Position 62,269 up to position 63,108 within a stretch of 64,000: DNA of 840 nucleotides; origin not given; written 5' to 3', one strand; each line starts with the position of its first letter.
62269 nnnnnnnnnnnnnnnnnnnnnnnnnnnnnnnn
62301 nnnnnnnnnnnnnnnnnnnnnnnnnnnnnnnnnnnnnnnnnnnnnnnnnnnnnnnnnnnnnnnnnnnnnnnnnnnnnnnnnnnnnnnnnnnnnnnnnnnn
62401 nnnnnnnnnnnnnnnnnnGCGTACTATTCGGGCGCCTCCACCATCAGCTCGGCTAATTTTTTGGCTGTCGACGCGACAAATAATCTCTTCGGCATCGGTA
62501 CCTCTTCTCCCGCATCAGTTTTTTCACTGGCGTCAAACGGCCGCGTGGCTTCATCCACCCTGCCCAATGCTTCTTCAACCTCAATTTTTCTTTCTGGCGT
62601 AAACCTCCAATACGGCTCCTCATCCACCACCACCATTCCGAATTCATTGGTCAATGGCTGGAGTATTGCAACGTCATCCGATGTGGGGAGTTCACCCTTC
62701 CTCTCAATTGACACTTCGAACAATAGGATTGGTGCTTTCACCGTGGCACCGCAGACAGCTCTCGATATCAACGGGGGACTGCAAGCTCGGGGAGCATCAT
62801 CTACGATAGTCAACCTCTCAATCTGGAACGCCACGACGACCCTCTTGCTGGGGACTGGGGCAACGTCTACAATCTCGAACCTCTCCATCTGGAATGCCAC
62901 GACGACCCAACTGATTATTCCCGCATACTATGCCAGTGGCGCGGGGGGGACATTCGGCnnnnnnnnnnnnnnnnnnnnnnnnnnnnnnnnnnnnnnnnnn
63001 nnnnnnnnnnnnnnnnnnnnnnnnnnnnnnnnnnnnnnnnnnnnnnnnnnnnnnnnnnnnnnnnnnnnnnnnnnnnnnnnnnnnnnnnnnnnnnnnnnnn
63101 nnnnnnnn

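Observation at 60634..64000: Giant gene missing from the ORF track: excisionase-type HTH, single TM, then more than 950 aa of Ser/Thr/Gly-rich repeats (a candidate membrane-tethered, surface-sensing DNA-binding protein)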

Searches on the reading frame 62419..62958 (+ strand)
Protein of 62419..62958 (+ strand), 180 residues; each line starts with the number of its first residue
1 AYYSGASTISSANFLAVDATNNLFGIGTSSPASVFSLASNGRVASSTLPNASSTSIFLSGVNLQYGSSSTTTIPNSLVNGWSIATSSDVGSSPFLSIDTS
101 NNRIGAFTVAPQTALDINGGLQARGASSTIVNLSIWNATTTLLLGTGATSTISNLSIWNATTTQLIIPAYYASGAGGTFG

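Call 76: predict_structure(alignment_id=A3)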
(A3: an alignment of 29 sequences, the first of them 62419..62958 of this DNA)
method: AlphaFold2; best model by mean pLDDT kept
length: 180 residues; sequences in the alignment: 29
mean_pLDDT: 67.7   pTM: 0.49
mean pLDDT of the five models: 67.7, 66.7, 66.3, 63.5, 58.7
residues with pLDDT >= 90: 18; 70-90: 47; 50-70: 107; < 50: 8
segments of 3 or more residues with pLDDT < 50: none
pLDDT, mean of each block of 10 residues (from residue 1): 55 69 66 58 52 64 69 81 72 87 91 89 67 60 57 66 67 50
secondary structure, 60 per line:
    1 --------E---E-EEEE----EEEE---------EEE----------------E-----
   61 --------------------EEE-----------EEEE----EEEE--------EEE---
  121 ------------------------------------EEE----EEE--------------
elements in order: E15-18 E23-26 E36-38 E81-83 E95-98 E103-106 E115-117 E157-159 E164-166

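Call 98: fold_search(model_id=the predicted structure, library=viral)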
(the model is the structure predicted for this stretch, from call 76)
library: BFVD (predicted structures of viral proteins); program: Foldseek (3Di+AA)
matches with E <= 10: 308; with E <= 0.001: 1
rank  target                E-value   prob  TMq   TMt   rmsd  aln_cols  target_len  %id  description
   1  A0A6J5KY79            7.3e-04  0.97  0.29  0.11  12.7       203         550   18  Uncharacterized protein [uncultured Caudovirales phage]
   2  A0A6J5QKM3            1.6e-03  0.99  0.34  0.12   9.8       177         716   19  Uncharacterized protein [uncultured Caudovirales phage]
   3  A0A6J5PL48            3.8e-03  1.00  0.26  0.16   6.4        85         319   27  Uncharacterized protein [uncultured Caudovirales phage]
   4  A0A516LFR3            4.0e-03  0.90  0.29  0.18  12.2       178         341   15  (no name in the UniProt tables at hand)
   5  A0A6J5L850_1          4.0e-03  0.44  0.19  0.06  18.0       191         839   21  Collagen triple helix repeat [uncultured Caudovirales phage]
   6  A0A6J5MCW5            4.6e-03  0.99  0.20  0.13   7.4        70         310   34  Intramolecular chaperone auto-processing domain containing protein [uncultured Caudovirales phage]
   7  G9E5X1                4.6e-03  0.82  0.28  0.12  14.4       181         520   19  Uncharacterized protein [Micromonas pusilla virus SP1]
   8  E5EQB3                4.9e-03  0.99  0.23  0.15   9.0        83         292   26  (no name in the UniProt tables at hand)
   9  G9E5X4                7.8e-03  0.92  0.20  0.19  13.3        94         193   26  Peptidase S74 domain-containing protein [Micromonas pusilla virus SP1]
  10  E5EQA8                9.5e-03  0.57  0.18  0.08  14.3       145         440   15  (no name in the UniProt tables at hand)
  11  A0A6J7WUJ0            1.0e-02  0.84  0.25  0.05  12.6       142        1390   20  Uncharacterized protein [uncultured Caudovirales phage]
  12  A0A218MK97            1.1e-02  0.80  0.31  0.14  14.1       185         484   22  Uncharacterized protein [uncultured virus]
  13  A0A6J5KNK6            1.1e-02  0.75  0.20  0.13   9.8       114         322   18  Uncharacterized protein [uncultured Caudovirales phage]
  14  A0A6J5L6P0            1.2e-02  0.98  0.27  0.08   7.7       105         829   20  Uncharacterized protein [uncultured Caudovirales phage]
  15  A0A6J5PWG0            1.5e-02  0.90  0.19  0.06  11.8        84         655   28  Intramolecular chaperone auto-processing domain containing protein [uncultured Caudovirales phage]
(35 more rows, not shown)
